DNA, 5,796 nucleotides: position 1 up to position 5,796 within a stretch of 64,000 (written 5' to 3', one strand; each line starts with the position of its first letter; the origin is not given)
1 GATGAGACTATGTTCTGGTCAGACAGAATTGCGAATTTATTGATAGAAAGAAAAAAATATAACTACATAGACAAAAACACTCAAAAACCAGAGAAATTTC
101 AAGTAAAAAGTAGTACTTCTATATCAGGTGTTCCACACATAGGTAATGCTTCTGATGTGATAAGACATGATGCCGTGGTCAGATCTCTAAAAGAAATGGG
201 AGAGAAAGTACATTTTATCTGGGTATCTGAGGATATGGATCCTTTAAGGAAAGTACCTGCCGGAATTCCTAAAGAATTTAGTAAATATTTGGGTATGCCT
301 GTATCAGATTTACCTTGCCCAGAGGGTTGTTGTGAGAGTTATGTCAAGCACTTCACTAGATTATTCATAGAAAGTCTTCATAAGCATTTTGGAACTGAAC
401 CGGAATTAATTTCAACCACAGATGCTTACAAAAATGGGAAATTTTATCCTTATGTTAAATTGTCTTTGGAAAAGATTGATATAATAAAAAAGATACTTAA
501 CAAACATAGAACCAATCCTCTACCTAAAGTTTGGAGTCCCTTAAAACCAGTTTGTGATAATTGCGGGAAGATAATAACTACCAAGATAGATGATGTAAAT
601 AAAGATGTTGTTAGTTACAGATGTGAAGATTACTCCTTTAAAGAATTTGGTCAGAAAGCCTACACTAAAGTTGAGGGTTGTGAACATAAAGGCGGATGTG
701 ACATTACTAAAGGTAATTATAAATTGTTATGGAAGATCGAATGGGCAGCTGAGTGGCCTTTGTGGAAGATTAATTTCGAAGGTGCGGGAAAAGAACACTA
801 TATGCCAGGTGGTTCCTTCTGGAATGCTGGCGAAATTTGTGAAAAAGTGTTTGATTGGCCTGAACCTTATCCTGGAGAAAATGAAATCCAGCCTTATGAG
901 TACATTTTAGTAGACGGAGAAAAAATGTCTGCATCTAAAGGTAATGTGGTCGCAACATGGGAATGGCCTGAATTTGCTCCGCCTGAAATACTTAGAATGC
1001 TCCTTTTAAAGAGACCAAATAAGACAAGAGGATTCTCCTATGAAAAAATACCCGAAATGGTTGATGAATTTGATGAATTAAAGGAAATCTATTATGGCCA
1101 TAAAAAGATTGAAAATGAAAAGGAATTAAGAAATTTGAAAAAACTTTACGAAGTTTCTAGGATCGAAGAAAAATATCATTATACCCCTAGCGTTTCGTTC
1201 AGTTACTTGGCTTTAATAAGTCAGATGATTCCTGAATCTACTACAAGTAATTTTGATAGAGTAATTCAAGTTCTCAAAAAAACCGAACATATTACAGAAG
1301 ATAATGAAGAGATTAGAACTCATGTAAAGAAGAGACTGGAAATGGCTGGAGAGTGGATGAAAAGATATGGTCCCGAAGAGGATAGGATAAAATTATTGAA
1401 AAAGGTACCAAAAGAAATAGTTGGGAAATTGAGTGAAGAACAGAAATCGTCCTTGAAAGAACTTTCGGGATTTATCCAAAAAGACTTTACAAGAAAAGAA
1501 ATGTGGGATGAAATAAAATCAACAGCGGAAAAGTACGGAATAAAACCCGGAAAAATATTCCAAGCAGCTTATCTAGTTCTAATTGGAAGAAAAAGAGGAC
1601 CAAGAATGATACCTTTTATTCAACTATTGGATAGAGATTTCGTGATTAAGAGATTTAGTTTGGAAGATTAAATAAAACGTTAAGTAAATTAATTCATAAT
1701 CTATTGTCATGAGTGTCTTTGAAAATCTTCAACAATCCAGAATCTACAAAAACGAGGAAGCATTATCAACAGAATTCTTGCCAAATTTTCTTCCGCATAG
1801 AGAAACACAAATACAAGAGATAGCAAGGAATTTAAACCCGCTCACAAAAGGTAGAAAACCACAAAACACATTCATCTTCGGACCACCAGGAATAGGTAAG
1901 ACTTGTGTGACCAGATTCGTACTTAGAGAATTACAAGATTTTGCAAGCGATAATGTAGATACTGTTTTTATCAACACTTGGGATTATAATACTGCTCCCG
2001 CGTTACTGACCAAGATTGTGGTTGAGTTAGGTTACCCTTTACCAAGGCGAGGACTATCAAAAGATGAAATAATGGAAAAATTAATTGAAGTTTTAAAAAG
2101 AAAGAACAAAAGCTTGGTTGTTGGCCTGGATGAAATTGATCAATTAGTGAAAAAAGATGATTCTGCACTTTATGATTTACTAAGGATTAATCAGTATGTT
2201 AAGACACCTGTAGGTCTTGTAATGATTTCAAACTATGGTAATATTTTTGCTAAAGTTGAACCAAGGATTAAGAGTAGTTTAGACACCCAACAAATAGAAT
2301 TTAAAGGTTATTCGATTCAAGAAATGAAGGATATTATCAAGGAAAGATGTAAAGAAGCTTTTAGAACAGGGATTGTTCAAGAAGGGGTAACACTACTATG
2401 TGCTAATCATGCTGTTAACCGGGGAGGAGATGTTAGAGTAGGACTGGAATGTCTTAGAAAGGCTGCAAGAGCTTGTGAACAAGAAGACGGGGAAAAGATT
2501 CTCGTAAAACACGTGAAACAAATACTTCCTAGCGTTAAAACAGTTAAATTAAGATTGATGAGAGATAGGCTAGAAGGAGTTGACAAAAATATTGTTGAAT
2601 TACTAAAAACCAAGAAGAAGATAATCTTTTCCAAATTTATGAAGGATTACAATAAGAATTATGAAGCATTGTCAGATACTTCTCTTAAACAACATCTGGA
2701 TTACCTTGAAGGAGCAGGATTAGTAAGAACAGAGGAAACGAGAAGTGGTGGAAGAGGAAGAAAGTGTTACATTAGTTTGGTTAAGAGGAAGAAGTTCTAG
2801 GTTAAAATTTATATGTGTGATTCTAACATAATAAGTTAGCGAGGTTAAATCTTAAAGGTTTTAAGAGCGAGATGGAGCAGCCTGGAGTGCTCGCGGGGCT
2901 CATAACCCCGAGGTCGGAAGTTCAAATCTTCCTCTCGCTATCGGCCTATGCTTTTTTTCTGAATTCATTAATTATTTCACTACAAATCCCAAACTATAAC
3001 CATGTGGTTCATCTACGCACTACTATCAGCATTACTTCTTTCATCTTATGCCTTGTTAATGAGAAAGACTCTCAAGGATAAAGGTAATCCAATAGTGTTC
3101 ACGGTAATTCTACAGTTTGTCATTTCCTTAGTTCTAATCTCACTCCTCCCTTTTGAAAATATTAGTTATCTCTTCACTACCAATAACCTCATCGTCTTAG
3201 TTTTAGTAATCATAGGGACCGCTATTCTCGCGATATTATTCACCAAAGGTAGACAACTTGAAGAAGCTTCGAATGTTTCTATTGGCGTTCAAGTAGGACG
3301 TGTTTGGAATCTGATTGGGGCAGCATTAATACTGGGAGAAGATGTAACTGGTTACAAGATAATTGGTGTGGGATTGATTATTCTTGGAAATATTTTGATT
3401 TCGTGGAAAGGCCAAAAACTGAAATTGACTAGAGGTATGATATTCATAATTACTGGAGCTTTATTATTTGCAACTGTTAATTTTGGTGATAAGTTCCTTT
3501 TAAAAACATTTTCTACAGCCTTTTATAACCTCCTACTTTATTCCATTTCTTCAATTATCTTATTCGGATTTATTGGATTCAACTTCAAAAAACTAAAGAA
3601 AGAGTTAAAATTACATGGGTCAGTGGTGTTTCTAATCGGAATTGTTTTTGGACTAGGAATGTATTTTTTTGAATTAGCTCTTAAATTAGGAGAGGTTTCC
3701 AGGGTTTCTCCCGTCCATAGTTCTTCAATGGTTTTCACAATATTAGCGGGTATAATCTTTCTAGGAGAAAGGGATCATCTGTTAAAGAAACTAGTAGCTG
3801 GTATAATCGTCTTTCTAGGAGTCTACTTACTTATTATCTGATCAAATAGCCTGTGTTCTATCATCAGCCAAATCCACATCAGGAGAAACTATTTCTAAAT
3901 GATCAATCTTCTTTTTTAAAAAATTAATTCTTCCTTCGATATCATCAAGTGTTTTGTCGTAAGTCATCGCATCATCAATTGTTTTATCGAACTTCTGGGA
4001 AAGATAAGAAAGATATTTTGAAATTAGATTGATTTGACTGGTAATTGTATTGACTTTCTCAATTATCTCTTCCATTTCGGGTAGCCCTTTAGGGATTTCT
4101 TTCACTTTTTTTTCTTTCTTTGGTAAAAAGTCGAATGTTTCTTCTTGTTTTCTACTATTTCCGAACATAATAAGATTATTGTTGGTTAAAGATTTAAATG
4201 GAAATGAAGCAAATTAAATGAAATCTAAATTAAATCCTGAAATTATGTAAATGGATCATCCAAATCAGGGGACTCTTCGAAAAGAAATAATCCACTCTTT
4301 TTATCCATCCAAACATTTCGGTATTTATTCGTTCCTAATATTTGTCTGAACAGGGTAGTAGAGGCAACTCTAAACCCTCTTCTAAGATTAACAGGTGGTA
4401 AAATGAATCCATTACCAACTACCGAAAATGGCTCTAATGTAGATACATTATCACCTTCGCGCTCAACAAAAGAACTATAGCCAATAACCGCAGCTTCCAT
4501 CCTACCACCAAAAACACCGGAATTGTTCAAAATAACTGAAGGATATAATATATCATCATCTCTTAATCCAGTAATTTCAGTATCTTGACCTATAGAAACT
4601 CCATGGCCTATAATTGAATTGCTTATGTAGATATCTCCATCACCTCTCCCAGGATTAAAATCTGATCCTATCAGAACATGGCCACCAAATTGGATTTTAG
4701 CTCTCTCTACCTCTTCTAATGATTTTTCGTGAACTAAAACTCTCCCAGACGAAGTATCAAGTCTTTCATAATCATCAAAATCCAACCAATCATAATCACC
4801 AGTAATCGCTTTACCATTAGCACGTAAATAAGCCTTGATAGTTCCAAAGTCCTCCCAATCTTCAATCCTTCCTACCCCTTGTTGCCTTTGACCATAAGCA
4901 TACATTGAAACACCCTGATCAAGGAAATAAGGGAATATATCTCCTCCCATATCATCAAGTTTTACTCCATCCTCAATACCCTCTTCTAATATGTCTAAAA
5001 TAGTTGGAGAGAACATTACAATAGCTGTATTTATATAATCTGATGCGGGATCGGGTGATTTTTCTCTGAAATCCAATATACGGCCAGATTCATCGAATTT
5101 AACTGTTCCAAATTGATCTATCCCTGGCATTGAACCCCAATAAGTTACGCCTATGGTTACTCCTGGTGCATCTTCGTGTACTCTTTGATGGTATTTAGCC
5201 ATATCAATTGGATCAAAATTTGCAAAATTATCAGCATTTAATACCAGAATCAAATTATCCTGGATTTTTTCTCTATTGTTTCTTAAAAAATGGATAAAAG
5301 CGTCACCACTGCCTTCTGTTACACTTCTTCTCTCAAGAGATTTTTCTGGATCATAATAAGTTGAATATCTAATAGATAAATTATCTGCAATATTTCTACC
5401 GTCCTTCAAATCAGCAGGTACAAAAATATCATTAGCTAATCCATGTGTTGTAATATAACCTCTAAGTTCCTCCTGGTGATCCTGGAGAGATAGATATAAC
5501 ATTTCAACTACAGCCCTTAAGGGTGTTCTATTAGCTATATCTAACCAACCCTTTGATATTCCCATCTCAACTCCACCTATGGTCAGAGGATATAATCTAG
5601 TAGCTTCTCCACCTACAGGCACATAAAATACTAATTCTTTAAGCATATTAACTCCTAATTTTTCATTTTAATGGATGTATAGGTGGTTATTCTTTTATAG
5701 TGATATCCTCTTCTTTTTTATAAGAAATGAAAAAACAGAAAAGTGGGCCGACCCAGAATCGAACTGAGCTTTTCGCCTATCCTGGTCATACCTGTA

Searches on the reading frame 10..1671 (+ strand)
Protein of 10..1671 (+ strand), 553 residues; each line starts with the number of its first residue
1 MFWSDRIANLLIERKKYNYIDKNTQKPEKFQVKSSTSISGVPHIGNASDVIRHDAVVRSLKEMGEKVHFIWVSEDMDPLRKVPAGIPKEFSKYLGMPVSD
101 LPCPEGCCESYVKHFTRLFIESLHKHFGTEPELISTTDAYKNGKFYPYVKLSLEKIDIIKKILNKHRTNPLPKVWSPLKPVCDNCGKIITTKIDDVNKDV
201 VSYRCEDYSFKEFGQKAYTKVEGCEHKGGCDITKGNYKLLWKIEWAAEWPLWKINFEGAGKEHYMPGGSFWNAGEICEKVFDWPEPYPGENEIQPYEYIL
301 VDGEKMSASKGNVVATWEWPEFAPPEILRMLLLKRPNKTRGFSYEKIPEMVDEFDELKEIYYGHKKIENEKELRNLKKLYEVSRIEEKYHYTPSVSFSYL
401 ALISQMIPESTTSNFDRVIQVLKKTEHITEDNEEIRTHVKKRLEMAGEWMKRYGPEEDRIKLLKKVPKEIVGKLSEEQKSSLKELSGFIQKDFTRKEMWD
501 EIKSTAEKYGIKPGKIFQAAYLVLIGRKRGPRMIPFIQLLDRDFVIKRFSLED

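Call 9: search_protein_families(library=pfam, proteins=[window:10-1671:+])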
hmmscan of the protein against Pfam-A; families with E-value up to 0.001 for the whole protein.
window:10-1671:+ (553 aa): 4 families
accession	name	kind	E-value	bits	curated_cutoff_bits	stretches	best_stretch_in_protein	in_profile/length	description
PF01921.24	tRNA-synt_1f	-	1.5e-101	340.4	27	1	2-385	2-359/360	tRNA synthetases class I (K)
PF19269.4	Anticodon_2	-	1.3e-09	39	23.6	1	473-549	59-137/141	Anticodon binding domain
PF09334.17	tRNA-synt_1g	-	1.9e-09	37.3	20.1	1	290-344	312-366/391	tRNA synthetases class I (M)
PF01406.26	tRNA-synt_1e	-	0.00012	22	27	0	39-77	20-58/301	tRNA synthetases class I (C) catalytic domain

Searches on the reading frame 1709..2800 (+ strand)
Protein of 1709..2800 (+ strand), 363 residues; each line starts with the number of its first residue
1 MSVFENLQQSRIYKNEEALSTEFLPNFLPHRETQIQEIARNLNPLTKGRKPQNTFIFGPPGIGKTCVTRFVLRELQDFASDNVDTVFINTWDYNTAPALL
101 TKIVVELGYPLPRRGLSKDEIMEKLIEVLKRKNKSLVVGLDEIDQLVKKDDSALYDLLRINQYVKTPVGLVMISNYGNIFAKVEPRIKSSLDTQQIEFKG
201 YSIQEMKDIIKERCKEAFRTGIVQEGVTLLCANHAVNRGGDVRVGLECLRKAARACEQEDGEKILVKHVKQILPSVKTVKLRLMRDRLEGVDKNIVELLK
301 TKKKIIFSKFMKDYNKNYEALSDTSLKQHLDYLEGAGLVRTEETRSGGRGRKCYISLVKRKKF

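Call 9: search_protein_families(library=pfam, proteins=[window:1709-2800:+])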
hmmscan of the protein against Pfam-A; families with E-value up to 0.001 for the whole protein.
window:1709-2800:+ (363 aa): 7 families
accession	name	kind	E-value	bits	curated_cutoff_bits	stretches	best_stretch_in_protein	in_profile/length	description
PF22703.2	Cdc6_lid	-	1.2e-15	57.6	27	1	207-271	1-65/68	Cdc6 AAA+ ATPase-type lid domain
PF13401.12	AAA_22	-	2.9e-13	50.7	27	1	51-173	5-121/130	AAA domain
PF13191.12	AAA_16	-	3.5e-10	41.1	32.6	1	28-168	2-164/167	AAA ATPase domain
PF01637.24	ATPase_2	-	4.8e-07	30.3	33.2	1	31-163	4-141/225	ATPase domain predominantly from Archaea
PF00004.35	AAA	-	9.3e-07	29.8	21.2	1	56-176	3-110/131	ATPase family associated with various cellular activities (AAA)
PF05621.17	TniB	-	1.6e-05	24.9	22.4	1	35-149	16-138/189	Bacterial TniB protein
PF00931.28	NB-ARC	-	0.00063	19.5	23.5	0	40-143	7-109/248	NB-ARC domain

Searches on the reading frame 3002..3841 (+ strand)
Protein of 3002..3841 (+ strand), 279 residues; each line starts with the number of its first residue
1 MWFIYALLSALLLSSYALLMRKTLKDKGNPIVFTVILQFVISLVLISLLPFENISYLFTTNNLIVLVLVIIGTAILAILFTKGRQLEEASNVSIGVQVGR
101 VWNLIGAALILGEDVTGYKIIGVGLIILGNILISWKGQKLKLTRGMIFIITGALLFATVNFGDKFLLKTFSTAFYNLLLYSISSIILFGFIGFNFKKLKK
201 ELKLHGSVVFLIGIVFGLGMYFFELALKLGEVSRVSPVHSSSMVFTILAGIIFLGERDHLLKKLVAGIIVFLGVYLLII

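Call 9: search_protein_families(library=pfam, proteins=[window:3002-3841:+])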
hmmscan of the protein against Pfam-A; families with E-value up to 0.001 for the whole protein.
window:3002-3841:+ (279 aa): 1 family
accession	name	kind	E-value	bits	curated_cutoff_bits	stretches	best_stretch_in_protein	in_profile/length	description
PF00892.27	EamA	-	1.2e-26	94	28.2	2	144-278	2-134/135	EamA-like transporter family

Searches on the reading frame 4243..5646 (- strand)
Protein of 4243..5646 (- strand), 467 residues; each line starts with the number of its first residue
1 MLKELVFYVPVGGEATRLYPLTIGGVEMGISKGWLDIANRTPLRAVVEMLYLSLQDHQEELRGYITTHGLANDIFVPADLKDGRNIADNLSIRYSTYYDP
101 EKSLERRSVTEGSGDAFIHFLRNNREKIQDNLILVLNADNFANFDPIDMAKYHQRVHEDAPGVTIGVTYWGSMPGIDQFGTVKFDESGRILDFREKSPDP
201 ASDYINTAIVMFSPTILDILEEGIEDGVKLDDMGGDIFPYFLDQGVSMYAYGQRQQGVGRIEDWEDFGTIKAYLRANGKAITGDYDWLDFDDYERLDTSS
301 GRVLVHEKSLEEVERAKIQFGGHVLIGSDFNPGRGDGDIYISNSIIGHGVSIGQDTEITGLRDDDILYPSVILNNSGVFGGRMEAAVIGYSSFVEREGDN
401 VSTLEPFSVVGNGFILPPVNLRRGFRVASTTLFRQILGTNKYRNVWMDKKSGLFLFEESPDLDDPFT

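Call 9: search_protein_families(library=pfam, proteins=[window:4243-5646:-])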
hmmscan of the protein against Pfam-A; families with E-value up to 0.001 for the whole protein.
window:4243-5646:- (467 aa): 1 family
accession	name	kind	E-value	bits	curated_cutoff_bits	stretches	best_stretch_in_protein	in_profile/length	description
PF00483.29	NTP_transferase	-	2.2e-23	83.5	21.2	1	11-279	6-241/245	Nucleotidyl transferase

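Call 11: find_homologous_proteins(query=window:4243-5646:-, max_evalue=1e-20)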
Query window:4243-5646:- (467 aa): 9 proteins with E <= 1e-20 among 6920 candidates.
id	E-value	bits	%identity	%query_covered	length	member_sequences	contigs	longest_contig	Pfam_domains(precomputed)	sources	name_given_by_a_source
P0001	0.0e+0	1064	100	100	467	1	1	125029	PF00483.30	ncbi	-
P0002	1.9e-233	793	76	100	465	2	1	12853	PF00483.30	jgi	jgi:NDP-sugar pyrophosphorylase family protein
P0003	1.5e-123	431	47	98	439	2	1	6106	PF00483.30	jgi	jgi:NDP-sugar pyrophosphorylase family protein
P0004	3.2e-117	410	46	100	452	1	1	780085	PF00483.30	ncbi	-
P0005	1.3e-113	398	44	99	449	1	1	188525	PF00483.30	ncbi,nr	ncbi:MAG: NDP-sugar synthase [Candidatus Aenigmarchaeota archaeon]|nr:NDP-sugar synthase [Candidatus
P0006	1.0e-110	389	44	96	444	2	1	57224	PF00483.30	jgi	jgi:NDP-sugar pyrophosphorylase family protein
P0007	7.1e-109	383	43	99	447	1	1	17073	PF00483.30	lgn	-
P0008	2.0e-103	365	42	99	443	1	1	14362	PF00483.30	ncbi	ncbi:MAG: NDP-sugar synthase [Candidatus Aenigmatarchaeota archaeon]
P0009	4.3e-103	364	42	100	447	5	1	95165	PF00483.30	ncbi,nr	ncbi:MAG: hypothetical protein KQA41_02475 [Candidatus Aenigmarchaeota archaeon]|nr:hypothetical pro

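Call 12: find_encoding_contigs(protein=P0001, flank=3000, max_places=3)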
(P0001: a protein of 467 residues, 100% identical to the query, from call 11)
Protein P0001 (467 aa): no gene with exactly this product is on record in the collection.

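Call 13: find_encoding_contigs(protein=P0002, flank=6000, max_places=3)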
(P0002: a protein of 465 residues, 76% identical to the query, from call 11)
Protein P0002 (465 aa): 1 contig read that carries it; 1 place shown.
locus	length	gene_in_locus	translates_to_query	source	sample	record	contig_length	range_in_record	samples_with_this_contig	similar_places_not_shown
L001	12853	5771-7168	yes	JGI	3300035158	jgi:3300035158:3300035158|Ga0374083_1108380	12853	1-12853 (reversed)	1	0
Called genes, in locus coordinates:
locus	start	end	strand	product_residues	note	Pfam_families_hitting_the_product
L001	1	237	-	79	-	?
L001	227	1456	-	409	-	PF22023:Pus10_THUMP_arc, PF21238:Pus10_C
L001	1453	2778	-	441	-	PF02881:SRP54_N, PF00448:SRP54, PF13401:AAA_22 (weak), PF01656:CbiA, PF02978:SRP_SPB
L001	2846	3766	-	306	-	PF02881:SRP54_N, PF00448:SRP54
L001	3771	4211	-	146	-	PF02996:Prefoldin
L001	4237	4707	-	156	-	-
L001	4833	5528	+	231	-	-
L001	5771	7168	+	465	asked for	PF00483:NTP_transferase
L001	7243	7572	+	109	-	-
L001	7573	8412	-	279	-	PF00892:EamA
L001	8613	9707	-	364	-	PF01637:ATPase_2 (weak), PF13191:AAA_16, PF00004:AAA (faint), PF13401:AAA_22, PF22703:Cdc6_lid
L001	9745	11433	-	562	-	PF01921:tRNA-synt_1f, PF09334:tRNA-synt_1g (faint), PF19269:Anticodon_2 (weak)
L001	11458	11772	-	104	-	-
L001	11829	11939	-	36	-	-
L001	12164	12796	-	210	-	PF08551:DUF1751 (weak), PF01694:Rhomboid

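Call 15: find_encoding_contigs(protein=P0004, flank=6000, max_places=2)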
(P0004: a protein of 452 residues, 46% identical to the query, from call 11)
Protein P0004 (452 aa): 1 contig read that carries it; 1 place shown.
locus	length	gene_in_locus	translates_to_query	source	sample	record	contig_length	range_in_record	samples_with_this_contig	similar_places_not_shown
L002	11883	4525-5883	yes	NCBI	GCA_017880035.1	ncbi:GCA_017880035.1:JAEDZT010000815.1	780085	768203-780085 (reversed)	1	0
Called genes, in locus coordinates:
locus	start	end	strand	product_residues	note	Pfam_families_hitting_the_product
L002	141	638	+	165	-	PF04307:YdjM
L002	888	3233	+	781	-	PF03104:DNA_pol_B_exo1, PF10108:DNA_pol_B_exo2, PF13482:RNase_H_2, PF00136:DNA_pol_B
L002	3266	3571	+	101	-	PF01741:MscL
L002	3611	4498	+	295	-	PF00557:Peptidase_M24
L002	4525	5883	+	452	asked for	PF00483:NTP_transferase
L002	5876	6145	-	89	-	PF00708:Acylphosphatase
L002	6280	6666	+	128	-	PF18894:PhageMetallopep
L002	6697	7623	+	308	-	PF01544:CorA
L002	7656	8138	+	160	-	PF01058:Oxidored_q6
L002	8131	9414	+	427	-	PF00374:NiFeSe_Hases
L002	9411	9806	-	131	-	-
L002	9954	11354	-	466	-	PF13483:Lactamase_B_3 (faint), PF00753:Lactamase_B (weak), PF12706:Lactamase_B_2, PF07521:RMMBL (weak)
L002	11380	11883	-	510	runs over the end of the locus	PF05970:PIF1, PF13245:AAA_19, PF13401:AAA_22 (faint), PF13604:AAA_30, PF13479:AAA_24 (weak), PF02689:Herpes_Helicase (weak), PF13538:UvrD_C_2 (weak), PF13280:WYL (weak), +1 more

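Call 16: find_encoding_contigs(protein=P0005, flank=6000, max_places=2)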
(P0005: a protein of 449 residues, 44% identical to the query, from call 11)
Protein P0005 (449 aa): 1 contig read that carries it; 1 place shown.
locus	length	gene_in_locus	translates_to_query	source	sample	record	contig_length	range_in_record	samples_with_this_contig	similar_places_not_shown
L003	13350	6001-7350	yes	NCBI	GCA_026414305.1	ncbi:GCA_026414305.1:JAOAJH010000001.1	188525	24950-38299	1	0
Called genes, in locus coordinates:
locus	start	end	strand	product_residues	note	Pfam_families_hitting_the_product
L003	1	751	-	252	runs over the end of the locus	PF01875:Memo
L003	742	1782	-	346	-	PF04055:Radical_SAM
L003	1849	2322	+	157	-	PF04307:YdjM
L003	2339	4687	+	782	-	PF03104:DNA_pol_B_exo1, PF13482:RNase_H_2 (faint), PF10108:DNA_pol_B_exo2, PF00136:DNA_pol_B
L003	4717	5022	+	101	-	PF01741:MscL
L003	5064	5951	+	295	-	PF00557:Peptidase_M24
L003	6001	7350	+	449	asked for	PF00483:NTP_transferase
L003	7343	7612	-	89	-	PF00708:Acylphosphatase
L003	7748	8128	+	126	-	PF18894:PhageMetallopep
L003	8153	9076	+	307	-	PF01544:CorA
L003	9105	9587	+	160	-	PF01058:Oxidored_q6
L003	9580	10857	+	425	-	PF00374:NiFeSe_Hases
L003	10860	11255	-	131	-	-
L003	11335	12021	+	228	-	PF00483:NTP_transferase, PF12804:NTP_transf_3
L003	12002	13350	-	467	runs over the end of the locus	PF13483:Lactamase_B_3 (weak), PF12706:Lactamase_B_2, PF07521:RMMBL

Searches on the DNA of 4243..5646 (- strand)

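Call 40: search_rna_families(sources=[L001, L005, L007, L008, L009, L010], threshold=gathering)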
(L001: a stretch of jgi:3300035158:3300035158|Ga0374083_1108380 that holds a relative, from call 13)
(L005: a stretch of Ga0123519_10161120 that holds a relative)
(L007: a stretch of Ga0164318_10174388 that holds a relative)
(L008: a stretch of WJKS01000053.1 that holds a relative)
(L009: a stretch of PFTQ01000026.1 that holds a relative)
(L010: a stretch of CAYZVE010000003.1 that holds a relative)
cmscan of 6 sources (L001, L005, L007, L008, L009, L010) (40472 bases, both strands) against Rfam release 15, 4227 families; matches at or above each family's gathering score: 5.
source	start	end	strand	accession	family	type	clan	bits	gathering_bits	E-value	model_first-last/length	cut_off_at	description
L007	497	568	-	RF00005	tRNA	Gene; tRNA;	CL00001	62.3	29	2.6e-11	1-71/71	no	tRNA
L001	5601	5672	+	RF00005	tRNA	Gene; tRNA;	CL00001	60.6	29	7.5e-11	1-71/71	no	tRNA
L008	6772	6843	-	RF00005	tRNA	Gene; tRNA;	CL00001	60.6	29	7.4e-11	1-71/71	no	tRNA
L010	3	74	-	RF00005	tRNA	Gene; tRNA;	CL00001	60.1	29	1.1e-10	1-71/71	no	tRNA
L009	4920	4991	+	RF00005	tRNA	Gene; tRNA;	CL00001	56.6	29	9.8e-10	1-71/71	no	tRNA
